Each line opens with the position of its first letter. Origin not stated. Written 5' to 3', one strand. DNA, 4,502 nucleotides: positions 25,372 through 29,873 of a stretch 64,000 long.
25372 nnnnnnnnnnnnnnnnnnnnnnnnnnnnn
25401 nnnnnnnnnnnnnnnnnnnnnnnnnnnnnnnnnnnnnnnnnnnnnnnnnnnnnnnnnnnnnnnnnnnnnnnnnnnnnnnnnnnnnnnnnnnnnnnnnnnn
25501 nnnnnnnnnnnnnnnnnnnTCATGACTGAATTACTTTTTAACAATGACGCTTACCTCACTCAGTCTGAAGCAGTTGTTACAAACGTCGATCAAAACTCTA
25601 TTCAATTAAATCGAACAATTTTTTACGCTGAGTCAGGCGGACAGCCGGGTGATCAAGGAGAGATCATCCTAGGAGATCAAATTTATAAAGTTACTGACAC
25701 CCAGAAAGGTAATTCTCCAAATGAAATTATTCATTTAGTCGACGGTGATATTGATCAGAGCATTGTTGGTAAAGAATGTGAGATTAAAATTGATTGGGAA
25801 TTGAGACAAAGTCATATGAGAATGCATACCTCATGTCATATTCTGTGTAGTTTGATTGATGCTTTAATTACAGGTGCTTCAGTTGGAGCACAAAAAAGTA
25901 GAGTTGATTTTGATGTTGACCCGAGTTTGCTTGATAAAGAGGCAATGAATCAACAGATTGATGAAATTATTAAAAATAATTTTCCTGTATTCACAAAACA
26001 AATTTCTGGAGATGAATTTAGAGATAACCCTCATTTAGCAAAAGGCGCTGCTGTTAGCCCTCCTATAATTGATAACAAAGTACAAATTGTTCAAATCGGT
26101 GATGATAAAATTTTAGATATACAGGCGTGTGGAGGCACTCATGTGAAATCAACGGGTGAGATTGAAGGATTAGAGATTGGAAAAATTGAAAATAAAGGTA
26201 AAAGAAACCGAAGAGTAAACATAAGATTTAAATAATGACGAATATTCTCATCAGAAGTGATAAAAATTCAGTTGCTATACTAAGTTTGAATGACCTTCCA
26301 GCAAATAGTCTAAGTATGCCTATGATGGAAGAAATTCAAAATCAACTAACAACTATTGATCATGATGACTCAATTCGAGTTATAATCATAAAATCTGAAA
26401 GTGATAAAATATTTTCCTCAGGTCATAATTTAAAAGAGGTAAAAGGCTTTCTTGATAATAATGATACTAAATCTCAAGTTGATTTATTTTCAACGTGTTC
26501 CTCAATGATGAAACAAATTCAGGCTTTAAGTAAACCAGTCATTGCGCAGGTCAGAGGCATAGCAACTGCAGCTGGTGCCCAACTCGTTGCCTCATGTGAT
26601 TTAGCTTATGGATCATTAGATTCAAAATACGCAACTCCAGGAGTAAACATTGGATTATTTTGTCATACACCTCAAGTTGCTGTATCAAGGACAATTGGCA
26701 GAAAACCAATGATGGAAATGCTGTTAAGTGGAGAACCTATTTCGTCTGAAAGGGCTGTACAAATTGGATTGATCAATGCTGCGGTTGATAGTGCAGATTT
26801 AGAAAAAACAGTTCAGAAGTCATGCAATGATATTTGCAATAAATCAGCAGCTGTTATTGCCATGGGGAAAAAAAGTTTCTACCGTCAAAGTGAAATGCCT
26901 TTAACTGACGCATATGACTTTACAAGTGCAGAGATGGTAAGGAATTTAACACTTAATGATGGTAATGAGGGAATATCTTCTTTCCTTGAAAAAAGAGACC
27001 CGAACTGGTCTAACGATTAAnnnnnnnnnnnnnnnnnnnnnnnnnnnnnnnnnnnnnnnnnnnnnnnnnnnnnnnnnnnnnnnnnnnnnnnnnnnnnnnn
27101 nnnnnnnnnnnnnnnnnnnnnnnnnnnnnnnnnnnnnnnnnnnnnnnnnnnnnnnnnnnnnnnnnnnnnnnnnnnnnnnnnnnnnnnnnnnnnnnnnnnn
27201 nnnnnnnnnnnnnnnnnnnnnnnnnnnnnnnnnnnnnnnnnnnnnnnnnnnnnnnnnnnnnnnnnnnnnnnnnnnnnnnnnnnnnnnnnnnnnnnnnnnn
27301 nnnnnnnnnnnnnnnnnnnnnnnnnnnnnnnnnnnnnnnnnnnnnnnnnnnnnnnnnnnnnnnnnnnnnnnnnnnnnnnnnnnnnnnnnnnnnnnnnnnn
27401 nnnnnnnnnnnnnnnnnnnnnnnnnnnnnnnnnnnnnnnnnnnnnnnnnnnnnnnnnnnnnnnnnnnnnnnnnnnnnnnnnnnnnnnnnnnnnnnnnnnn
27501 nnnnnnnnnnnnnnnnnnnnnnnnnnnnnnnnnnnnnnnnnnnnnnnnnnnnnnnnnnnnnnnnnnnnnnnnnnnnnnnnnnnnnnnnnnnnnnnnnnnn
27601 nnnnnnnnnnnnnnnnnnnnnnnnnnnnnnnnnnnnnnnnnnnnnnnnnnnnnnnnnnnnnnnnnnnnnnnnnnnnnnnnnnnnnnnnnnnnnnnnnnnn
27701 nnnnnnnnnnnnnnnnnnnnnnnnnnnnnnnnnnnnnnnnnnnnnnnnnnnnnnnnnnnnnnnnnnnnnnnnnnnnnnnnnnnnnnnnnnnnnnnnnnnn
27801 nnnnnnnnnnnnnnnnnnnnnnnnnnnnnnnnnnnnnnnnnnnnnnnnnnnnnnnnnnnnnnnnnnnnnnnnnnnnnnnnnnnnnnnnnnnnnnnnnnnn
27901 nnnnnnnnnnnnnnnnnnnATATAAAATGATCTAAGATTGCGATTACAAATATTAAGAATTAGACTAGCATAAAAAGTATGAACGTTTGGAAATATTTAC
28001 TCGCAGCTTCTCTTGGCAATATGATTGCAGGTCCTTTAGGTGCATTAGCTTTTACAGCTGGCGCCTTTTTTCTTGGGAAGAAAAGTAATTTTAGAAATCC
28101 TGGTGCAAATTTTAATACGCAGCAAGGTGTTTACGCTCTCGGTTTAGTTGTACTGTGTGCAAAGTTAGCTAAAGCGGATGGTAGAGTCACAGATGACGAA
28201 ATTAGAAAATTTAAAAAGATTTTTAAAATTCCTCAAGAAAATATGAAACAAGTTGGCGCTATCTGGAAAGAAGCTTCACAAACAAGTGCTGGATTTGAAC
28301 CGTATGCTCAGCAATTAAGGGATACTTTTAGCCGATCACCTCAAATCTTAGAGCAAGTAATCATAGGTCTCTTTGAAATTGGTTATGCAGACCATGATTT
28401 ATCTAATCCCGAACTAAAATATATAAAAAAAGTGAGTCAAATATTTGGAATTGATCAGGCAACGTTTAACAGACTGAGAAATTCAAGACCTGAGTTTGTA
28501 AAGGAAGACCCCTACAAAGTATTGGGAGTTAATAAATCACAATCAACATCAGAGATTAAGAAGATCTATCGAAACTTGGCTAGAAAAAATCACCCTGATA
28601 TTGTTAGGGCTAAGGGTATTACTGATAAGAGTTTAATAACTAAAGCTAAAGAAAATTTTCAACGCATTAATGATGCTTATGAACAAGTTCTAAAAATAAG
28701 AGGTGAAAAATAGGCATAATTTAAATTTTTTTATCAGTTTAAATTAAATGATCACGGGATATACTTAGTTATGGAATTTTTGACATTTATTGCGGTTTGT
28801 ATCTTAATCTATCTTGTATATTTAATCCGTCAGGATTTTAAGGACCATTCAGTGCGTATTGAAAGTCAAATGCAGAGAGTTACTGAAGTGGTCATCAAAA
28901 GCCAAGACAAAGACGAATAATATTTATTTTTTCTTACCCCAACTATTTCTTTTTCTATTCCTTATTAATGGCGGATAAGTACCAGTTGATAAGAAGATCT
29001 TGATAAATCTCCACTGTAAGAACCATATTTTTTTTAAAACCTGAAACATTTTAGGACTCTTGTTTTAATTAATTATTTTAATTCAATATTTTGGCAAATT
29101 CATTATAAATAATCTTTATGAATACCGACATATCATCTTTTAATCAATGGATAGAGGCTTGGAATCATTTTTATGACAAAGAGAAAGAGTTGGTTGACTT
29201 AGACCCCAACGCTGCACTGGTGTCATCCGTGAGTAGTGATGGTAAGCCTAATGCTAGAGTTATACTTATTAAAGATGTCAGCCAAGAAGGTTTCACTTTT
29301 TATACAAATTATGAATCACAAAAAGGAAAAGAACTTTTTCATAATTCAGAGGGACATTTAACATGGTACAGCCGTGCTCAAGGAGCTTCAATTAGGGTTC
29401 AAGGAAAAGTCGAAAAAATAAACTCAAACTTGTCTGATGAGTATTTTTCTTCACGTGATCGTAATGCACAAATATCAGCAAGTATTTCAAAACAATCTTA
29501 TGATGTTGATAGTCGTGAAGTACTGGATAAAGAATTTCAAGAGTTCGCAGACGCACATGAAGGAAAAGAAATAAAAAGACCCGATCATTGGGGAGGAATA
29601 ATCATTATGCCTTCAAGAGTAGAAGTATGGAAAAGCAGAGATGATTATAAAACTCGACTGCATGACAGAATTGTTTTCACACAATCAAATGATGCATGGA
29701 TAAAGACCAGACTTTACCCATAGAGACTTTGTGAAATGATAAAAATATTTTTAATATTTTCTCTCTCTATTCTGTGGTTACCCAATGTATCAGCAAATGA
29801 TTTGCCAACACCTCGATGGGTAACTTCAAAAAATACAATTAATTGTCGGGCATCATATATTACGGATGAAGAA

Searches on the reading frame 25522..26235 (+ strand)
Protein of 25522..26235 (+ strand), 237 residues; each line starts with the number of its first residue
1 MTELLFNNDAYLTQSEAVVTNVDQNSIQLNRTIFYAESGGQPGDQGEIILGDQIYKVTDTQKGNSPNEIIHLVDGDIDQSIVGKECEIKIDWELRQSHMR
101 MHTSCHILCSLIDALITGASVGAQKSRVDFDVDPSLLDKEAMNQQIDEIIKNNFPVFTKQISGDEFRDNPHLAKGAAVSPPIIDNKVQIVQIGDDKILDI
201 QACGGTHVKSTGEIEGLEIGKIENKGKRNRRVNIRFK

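Call 61: search_protein_families(library=ncbifam, proteins=[window:25522-26235:+], max_evalue=1e-10)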
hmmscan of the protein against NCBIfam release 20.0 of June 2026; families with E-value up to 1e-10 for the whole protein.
window:25522-26235:+ (237 aa): 3 families
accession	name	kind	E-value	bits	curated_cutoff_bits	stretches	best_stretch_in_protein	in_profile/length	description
NF040865.1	a_tRNA_ed_AlaXM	equivalog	1.5e-59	201.6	300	1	2-236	1-233/234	alanyl-tRNA editing protein AlaXM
TIGR03683.1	A-tRNA_syn_arch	equivalog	2.5e-34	118.7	744.7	1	2-224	501-722/902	alanine--tRNA ligase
TIGR00344.1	alaS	equivalog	6.5e-33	114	457.05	1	19-233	473-689/847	alanine--tRNA ligase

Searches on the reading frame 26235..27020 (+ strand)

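Call 61: search_protein_families(library=ncbifam, proteins=[window:26235-27020:+], max_evalue=1e-10)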
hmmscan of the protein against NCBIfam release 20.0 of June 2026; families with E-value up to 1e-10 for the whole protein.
window:26235-27020:+ (261 aa): 66 families (the best 25 are shown)
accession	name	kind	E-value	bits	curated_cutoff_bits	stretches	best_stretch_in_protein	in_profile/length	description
NF006008.0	PRK08139.1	equivalog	1.2e-94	316.8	313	1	2-260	10-265/266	enoyl-CoA hydratase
NF005803.0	PRK07658.1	equivalog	4.9e-42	144.1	313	1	8-260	7-256/257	enoyl-CoA hydratase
NF051848.1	EnCoAHydtEchA19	equivalog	6.7e-40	137.3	400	1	12-260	9-257/258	enoyl-CoA hydratase EchA19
NF004634.0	PRK05980.1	equivalog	6.3e-38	130.6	375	1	1-258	1-260/263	crotonase/enoyl-CoA hydratase family protein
NF005073.0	PRK06495.1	subfamily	1.7e-37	129.2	296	1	10-258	11-254/257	enoyl-CoA hydratase/isomerase family protein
NF042430.2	EnCoAhydt_DpgD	equivalog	2.6e-37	128.7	400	1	12-260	6-257/258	enoyl-CoA-hydratase DpgD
NF046063.1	oxepin_alt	equivalog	6.4e-37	127.4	300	1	9-257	6-254/254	oxepin-CoA hydrolase, alternative type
NF005700.0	PRK07511.1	subfamily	1.7e-36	126.1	274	1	2-259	2-259/260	enoyl-CoA hydratase family protein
NF004475.0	PRK05809.1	subfamily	5.7e-35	121.1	394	1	2-260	4-259/260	short-chain-enoyl-CoA hydratase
NF006566.0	PRK09076.1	subfamily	9.8e-34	117.1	286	1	5-260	7-259/260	enoyl-CoA hydratase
NF007239.0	PRK09674.1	equivalog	4.2e-33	114.9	371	1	3-259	4-255/257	2,3-dehydroadipyl-CoA hydratase PaaF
NF050134.1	TdecoylIsomFabM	equivalog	1e-32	113.6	400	1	8-259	7-259/261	trans-2-decenoyl-ACP isomerase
NF005675.0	PRK07468.1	equivalog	2.8e-32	112.5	350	1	3-260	5-261/262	crotonase/enoyl-CoA hydratase family protein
NF004796.0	PRK06144.1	subfamily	3e-32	112.1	272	1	11-259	16-260/262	enoyl-CoA hydratase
NF008506.0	PRK11423.1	equivalog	6.5e-32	111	257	1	10-259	11-259/261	methylmalonyl-CoA decarboxylase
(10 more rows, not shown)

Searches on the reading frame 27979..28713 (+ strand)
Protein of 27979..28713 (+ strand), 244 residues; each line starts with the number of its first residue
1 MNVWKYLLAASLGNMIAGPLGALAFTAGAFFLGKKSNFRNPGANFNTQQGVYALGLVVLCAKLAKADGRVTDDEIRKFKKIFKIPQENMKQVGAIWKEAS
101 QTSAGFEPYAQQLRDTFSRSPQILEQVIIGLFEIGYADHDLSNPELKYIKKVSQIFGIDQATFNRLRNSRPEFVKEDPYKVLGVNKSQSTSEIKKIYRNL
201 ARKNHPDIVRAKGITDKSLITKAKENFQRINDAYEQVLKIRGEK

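Call 61: search_protein_families(library=ncbifam, proteins=[window:27979-28713:+], max_evalue=1e-10)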
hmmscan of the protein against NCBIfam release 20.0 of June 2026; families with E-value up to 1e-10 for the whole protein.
window:27979-28713:+ (244 aa): 2 families
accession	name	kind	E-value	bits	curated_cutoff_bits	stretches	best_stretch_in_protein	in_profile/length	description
NF006948.0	PRK09430.1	equivalog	3.4e-25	89.2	162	1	176-242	200-265/267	co-chaperone DjlA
TIGR02349.1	DnaJ_bact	equivalog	7e-11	42.1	377.2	1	178-235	2-51/354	molecular chaperone DnaJ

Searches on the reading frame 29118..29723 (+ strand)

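Call 4: search_protein_families(library=pfam, proteins=[window:29118-29723:+])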
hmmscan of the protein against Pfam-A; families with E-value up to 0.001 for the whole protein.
window:29118-29723:+ (201 aa): 3 families
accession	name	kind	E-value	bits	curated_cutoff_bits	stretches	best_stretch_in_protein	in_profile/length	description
PF01243.27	PNPOx_N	-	1.2e-17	64.9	28.1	1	29-143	11-116/120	Pyridoxamine 5'-phosphate oxidase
PF10590.14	PNP_phzG_C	-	1.1e-11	44.8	27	1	158-201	1-42/42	Pyridoxine 5'-phosphate oxidase C-terminal dimerisation region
PF12766.13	Pyridox_oxase_2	-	0.00013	22.9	26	1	29-99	20-97/100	Pyridoxamine 5'-phosphate oxidase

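Call 5: search_protein_families(library=ncbifam, proteins=[window:29118-29723:+])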
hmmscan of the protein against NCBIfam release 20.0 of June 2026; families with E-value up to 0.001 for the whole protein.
window:29118-29723:+ (201 aa): 4 families
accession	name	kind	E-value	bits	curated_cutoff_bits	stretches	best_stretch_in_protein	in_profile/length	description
NF004231.0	PRK05679.1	subfamily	9.5e-56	188.6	129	1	9-201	24-213/213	pyridoxal 5'-phosphate synthase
TIGR00558.3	pdxH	equivalog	9.8e-56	188.4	180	1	12-201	3-190/190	pyridoxamine 5'-phosphate oxidase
NF038138.1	phena_PhzG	equivalog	4.2e-30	105.1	270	1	28-201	37-206/206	phenazine biosynthesis FMN-dependent oxidase PhzG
TIGR04026.2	PPOX_FMN_cyano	equivalog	2e-08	34.3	220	1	36-201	27-191/191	Npun_F5749 family FMN-dependent PPOX-type flavoprotein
